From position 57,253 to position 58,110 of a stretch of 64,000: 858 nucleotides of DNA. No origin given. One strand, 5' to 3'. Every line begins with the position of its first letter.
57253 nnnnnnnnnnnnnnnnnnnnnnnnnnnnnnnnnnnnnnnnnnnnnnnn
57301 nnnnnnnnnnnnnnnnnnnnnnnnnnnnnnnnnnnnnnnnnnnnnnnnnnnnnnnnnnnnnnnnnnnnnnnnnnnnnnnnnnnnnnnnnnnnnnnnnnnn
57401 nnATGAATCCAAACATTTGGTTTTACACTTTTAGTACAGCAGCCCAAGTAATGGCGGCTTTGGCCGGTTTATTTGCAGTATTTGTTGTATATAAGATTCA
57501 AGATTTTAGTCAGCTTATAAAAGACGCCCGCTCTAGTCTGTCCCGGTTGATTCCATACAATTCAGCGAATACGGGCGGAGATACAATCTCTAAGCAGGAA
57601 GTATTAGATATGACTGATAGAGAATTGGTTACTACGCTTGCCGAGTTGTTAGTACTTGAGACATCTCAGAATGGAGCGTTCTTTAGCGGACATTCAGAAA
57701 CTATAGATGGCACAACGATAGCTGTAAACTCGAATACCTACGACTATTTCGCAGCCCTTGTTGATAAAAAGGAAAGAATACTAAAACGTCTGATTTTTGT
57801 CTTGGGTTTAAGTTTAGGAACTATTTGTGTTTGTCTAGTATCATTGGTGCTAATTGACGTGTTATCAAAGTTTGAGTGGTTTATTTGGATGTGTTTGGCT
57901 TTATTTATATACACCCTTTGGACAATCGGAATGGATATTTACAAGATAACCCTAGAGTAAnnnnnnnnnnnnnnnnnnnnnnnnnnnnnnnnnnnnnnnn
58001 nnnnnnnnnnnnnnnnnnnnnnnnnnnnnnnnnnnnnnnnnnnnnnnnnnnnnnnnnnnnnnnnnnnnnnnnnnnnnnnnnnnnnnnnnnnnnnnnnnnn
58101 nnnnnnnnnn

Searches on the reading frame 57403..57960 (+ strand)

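Call 44: search_protein_families(library=pfam, proteins=[window:57403-57960:+], max_evalue=0.01)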
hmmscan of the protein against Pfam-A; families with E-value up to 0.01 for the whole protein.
window:57403-57960:+ (185 aa): 0 families

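Call 74: search_protein_families(library=ncbifam, proteins=[window:57403-57960:+], max_evalue=0.01)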
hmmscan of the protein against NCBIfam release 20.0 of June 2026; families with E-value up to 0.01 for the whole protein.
window:57403-57960:+ (185 aa): 1 family
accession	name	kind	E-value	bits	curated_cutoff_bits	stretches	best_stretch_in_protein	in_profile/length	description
TIGR00187.1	ribE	equivalog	0.0033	16.6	156.6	1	60-182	66-176/207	riboflavin synthase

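Call 77: search_protein_families(library=phrogs, proteins=[window:57403-57960:+], max_evalue=0.001)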
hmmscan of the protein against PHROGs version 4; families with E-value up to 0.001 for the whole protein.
window:57403-57960:+ (185 aa): 0 families
